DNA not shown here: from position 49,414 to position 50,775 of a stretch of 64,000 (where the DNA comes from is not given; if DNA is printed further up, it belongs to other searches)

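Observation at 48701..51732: Two-gene unit: tandem-flavodoxin::SdhB-like fusion coupled to an HdrB/SdhE-like protein, both stripped of Fe-S cysteines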

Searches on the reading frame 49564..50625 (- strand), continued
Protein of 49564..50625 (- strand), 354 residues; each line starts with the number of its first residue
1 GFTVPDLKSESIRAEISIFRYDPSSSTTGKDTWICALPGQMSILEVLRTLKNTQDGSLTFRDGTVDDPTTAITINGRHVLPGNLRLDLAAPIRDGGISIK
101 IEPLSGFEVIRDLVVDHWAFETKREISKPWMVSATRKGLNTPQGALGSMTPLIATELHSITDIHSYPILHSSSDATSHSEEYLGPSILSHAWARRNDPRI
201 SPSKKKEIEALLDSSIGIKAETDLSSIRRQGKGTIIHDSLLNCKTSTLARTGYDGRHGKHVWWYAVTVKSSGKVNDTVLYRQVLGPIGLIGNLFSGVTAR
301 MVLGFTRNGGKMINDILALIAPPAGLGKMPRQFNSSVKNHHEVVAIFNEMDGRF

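Call 49: find_encoding_contigs(protein=P0254, flank=10000, max_places=2)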
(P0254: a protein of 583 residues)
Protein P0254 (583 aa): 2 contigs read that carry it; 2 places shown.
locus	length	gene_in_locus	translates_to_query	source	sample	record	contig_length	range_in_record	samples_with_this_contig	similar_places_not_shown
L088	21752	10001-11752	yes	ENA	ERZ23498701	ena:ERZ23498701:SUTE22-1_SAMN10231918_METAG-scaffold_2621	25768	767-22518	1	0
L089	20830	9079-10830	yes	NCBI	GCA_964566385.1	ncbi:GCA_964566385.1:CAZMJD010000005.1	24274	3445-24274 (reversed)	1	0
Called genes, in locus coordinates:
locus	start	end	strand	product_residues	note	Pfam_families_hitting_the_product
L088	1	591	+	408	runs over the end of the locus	PF00108:Thiolase_N, PF02803:Thiolase_C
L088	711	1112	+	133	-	PF13833:EF-hand_8 (faint), PF13499:EF-hand_7 (weak), PF00036:EF-hand_1 (faint), PF13202:EF-hand_5 (faint), PF13405:EF-hand_6 (faint)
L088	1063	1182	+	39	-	-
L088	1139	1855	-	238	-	PF05154:TM2 (weak)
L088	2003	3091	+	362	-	PF00155:Aminotran_1_2, PF01041:DegT_DnrJ_EryC1 (weak)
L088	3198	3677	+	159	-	-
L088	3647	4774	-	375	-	-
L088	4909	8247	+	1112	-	-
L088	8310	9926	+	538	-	PF00118:Cpn60_TCP1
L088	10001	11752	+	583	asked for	PF13370:Fer4_13, PF13085:Fer2_3 (weak)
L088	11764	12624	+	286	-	PF02754:CCG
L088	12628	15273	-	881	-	PF00270:DEAD, PF04851:ResIII, PF00271:Helicase_C, PF22590:Cas3-like_C_2 (weak), PF02732:ERCC4, PF14520:HHH_5 (weak)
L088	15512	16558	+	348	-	PF00297:Ribosomal_L3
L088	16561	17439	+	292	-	PF00573:Ribosomal_L4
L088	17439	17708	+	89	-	PF00276:Ribosomal_L23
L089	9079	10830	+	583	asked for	PF13370:Fer4_13, PF13085:Fer2_3 (weak)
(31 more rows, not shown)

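Call 52: find_encoding_contigs(protein=P0249, flank=10000, max_places=1)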
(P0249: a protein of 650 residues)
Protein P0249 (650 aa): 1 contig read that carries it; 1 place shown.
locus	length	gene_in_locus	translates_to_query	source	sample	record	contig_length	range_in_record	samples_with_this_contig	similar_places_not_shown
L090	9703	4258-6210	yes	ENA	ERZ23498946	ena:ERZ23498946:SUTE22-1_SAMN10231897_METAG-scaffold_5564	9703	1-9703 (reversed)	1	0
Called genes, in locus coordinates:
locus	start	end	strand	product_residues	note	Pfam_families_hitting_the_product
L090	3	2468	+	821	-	?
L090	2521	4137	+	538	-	PF00118:Cpn60_TCP1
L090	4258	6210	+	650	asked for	PF13370:Fer4_13 (weak), PF00258:Flavodoxin_1, PF13085:Fer2_3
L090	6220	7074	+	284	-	PF02754:CCG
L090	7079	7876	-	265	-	PF02732:ERCC4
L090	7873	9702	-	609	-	?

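Call 53: find_encoding_contigs(protein=P0245, flank=10000, max_places=1)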
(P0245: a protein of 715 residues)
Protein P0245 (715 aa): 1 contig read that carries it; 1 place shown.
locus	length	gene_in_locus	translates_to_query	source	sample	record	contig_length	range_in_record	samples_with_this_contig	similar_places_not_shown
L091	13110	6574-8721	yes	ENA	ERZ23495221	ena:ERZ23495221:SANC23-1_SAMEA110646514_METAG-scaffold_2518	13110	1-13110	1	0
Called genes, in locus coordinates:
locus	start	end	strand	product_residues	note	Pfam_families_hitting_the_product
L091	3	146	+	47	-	?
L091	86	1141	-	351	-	-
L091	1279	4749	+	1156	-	-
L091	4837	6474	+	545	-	PF00118:Cpn60_TCP1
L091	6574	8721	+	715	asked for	PF00258:Flavodoxin_1, PF13085:Fer2_3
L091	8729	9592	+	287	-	PF02754:CCG (weak)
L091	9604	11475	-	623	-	PF00270:DEAD, PF04851:ResIII, PF22590:Cas3-like_C_2 (faint), PF00271:Helicase_C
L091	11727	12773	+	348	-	PF00297:Ribosomal_L3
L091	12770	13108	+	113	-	?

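Call 57: find_encoding_contigs(protein=P0301, flank=8000, max_places=2)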
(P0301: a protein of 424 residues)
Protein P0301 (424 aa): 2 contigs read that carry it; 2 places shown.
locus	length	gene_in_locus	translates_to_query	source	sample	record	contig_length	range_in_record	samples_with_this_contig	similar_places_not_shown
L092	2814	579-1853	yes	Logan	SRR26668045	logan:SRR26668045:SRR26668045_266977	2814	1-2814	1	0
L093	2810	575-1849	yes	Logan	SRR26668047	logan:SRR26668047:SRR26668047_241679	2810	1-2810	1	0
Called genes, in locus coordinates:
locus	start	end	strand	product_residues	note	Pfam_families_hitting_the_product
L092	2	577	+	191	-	?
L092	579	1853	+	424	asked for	PF13085:Fer2_3, PF13183:Fer4_8 (faint)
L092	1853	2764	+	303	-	PF02754:CCG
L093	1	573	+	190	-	?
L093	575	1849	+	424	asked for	PF13085:Fer2_3, PF13183:Fer4_8 (faint)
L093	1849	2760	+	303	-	PF02754:CCG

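Call 58: find_encoding_contigs(protein=P0280, flank=8000, max_places=1)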
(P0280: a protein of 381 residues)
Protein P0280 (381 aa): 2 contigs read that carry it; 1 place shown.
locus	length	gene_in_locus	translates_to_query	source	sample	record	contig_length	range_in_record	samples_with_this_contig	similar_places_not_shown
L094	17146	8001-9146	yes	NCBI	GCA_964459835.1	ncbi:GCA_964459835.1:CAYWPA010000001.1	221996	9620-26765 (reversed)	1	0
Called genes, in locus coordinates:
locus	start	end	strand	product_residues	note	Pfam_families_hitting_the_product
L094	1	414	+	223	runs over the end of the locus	PF00535:Glycos_transf_2, PF10111:Glyco_tranf_2_2, PF13641:Glyco_tranf_2_3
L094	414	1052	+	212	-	PF01983:CofC, PF09837:DUF2064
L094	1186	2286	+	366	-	-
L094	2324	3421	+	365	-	PF08442:ATP-grasp_2, PF13549:ATP-grasp_5, PF24948:Citrate_synth_N, PF00549:Ligase_CoA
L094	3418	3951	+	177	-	PF13302:Acetyltransf_3, PF13420:Acetyltransf_4 (weak), PF00583:Acetyltransf_1 (faint)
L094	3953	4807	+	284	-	PF02629:CoA_binding, PF13380:CoA_binding_2, PF00549:Ligase_CoA, PF13607:Succ_CoA_lig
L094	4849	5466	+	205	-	-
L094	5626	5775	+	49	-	-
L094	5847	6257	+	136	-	PF07291:MauE, PF07681:DoxX, PF04173:DoxD (weak)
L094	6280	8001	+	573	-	PF00890:FAD_binding_2, PF01266:DAO (weak), PF03486:HI0933_like, PF07992:Pyr_redox_2 (weak), PF02910:Succ_DH_flav_C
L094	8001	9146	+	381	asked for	PF13085:Fer2_3, PF13183:Fer4_8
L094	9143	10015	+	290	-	PF02754:CCG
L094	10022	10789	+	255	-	PF02535:Zip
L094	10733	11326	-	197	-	PF01966:HD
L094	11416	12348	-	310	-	PF00753:Lactamase_B, PF23023:Anti-Pycsar_Apyc1 (weak)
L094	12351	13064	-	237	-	PF14518:Haem_oxygenas_2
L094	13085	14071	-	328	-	PF00288:GHMP_kinases_N (weak)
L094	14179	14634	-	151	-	PF13384:HTH_23 (weak), PF13412:HTH_24 (weak), PF05225:HTH_psq (weak)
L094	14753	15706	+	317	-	PF04014:MazE_antitoxin (weak)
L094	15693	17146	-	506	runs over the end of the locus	PF00069:Pkinase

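Call 64: list_cluster_members(proteins=[P0286, P0287, P0290, P0292, P0293, P0298, P0300, P0301, P0302, P0303])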
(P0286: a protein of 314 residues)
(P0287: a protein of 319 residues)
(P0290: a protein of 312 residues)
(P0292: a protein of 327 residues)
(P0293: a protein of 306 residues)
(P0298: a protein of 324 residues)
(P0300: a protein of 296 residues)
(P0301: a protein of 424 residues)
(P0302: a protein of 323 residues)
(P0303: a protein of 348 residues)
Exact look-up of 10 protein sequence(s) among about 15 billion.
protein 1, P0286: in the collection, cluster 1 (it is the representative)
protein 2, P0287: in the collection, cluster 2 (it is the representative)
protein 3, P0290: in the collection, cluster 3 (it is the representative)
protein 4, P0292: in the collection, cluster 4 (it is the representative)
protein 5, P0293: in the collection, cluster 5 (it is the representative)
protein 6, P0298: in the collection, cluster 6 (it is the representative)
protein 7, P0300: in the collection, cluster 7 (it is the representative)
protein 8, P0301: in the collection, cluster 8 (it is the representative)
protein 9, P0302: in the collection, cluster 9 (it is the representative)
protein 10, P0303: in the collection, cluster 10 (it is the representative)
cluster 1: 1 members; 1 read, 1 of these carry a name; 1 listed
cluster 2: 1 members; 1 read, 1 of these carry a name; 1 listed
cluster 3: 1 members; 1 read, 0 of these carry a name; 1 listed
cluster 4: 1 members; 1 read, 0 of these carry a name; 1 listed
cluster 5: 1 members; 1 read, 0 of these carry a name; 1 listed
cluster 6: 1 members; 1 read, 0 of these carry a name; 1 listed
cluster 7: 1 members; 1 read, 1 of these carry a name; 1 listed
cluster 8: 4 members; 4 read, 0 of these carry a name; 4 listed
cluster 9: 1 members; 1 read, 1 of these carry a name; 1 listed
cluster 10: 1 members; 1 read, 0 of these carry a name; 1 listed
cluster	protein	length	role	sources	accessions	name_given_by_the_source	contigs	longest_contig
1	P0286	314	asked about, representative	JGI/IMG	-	succinate dehydrogenase / fumarate reductase iron-sulfur subunit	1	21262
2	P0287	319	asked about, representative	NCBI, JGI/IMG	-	succinate dehydrogenase / fumarate reductase iron-sulfur subunit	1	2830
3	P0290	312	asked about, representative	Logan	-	-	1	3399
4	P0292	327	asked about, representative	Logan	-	-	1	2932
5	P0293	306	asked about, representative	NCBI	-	-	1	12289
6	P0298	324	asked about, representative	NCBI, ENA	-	-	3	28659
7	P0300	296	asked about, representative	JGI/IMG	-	succinate dehydrogenase / fumarate reductase iron-sulfur subunit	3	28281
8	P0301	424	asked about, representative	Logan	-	-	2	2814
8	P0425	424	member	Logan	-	-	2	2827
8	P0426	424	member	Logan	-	-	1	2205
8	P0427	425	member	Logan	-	-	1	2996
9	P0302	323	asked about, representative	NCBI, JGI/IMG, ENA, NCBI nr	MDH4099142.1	MAG: succinate dehydrogenase/fumarate reductase iron-sulfur subunit [Nitrospirota ... | succinate dehydrogenase/fumarate reductase iron-sulfur subunit [Nitrospirota bacterium]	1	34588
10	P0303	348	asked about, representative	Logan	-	-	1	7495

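Call 87: find_homologous_proteins(query=P0280, max_evalue=1e-20)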
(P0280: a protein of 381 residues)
Query P0280 (381 aa): 4491 proteins with E <= 1e-20 among 6866 candidates; the best 120 are listed.
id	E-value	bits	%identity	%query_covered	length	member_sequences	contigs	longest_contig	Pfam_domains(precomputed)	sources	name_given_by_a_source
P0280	3.5e-254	860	100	100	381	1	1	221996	PF13183.12,PF13085.12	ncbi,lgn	-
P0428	1.8e-87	312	46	79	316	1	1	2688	PF13237.12,PF13183.12,PF13085.12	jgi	-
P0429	1.0e-86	309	46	79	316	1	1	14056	PF13237.12,PF13183.12,PF13085.12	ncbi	-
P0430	1.2e-86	309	47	80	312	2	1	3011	PF13746.12,PF13534.12,PF13237.12,PF13183.12,PF13187.12,PF13085.12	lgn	-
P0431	3.3e-86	308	48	79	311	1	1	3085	PF13183.12,PF13085.12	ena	-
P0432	5.1e-86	307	47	81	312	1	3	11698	PF13237.12,PF13183.12,PF13187.12,PF13085.12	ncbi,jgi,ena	-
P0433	3.7e-84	301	46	79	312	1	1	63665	PF13237.12,PF13183.12,PF13187.12,PF13085.12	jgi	jgi:succinate dehydrogenase / fumarate reductase iron-sulfur subunit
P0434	2.7e-83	298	46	81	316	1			PF13237.12,PF13183.12,PF13085.12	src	-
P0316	4.7e-83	297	47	81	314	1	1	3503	PF13237.12,PF13183.12,PF13085.12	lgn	-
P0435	2.1e-82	295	46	80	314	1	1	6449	PF13534.12,PF13237.12,PF13183.12,PF13187.12,PF13085.12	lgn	-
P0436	3.1e-81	291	46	79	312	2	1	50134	PF13237.12,PF13183.12,PF13187.12,PF13085.12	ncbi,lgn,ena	-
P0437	4.0e-81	291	44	81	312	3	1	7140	PF12838.13,PF13534.12,PF13237.12,PF13183.12,PF13187.12,PF13085.12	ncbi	-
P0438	6.7e-81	290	46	79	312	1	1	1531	PF13183.12,PF13085.12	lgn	-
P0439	8.4e-81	290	45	79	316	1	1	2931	PF13237.12,PF13183.12,PF13085.12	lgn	-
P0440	8.8e-81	290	43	75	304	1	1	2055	PF13183.12,PF13085.12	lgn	-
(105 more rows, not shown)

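Call 88: find_encoding_contigs(protein=P0268, flank=6000, max_places=1)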
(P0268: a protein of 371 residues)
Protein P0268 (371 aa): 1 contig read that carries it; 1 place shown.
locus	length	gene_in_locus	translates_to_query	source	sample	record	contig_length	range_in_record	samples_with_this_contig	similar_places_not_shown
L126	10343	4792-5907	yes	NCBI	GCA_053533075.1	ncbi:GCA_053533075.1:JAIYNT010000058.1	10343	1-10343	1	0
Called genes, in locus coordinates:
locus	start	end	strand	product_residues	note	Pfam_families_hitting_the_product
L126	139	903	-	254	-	-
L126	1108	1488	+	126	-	PF00462:Glutaredoxin, PF13417:GST_N_3 (weak)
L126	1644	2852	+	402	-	PF02239:Cytochrom_D1 (faint), PF21783:YNCE (weak), PF22494:choice_anch_I (faint), PF23381:Beta-prop_IFT122_1st (faint), PF25174:Beta-prop_THOC3 (faint), PF23414:Beta-prop_EML_2 (faint), PF10282:Lactonase (weak)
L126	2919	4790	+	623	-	PF00890:FAD_binding_2, PF01266:DAO (weak), PF03486:HI0933_like (faint), PF07992:Pyr_redox_2 (faint), PF02910:Succ_DH_flav_C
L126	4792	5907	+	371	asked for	PF13085:Fer2_3, PF13183:Fer4_8, PF13534:Fer4_17 (weak)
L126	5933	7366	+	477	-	PF02754:CCG, PF22196:HdrB-like_C (faint)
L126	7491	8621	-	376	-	-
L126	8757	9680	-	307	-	-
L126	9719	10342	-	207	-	?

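Call 89: find_encoding_contigs(protein=P0018, flank=3000, max_places=2)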
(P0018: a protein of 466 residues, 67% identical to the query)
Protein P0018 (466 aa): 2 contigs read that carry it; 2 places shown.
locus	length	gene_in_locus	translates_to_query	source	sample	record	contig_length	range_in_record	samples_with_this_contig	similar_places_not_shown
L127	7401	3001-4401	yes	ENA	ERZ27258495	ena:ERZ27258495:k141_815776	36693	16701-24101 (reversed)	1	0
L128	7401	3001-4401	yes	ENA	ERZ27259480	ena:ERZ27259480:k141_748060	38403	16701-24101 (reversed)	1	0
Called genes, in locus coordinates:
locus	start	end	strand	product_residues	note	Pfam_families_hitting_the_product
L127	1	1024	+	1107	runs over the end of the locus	-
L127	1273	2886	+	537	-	PF00118:Cpn60_TCP1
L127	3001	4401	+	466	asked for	PF13370:Fer4_13, PF13085:Fer2_3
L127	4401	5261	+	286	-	PF02754:CCG (faint)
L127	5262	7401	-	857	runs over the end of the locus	PF00270:DEAD, PF04851:ResIII, PF00271:Helicase_C, PF02732:ERCC4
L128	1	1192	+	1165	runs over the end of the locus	-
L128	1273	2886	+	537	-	PF00118:Cpn60_TCP1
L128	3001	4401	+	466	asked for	PF13370:Fer4_13, PF13085:Fer2_3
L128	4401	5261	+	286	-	PF02754:CCG (faint)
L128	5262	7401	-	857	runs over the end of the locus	PF00270:DEAD, PF04851:ResIII, PF00271:Helicase_C, PF02732:ERCC4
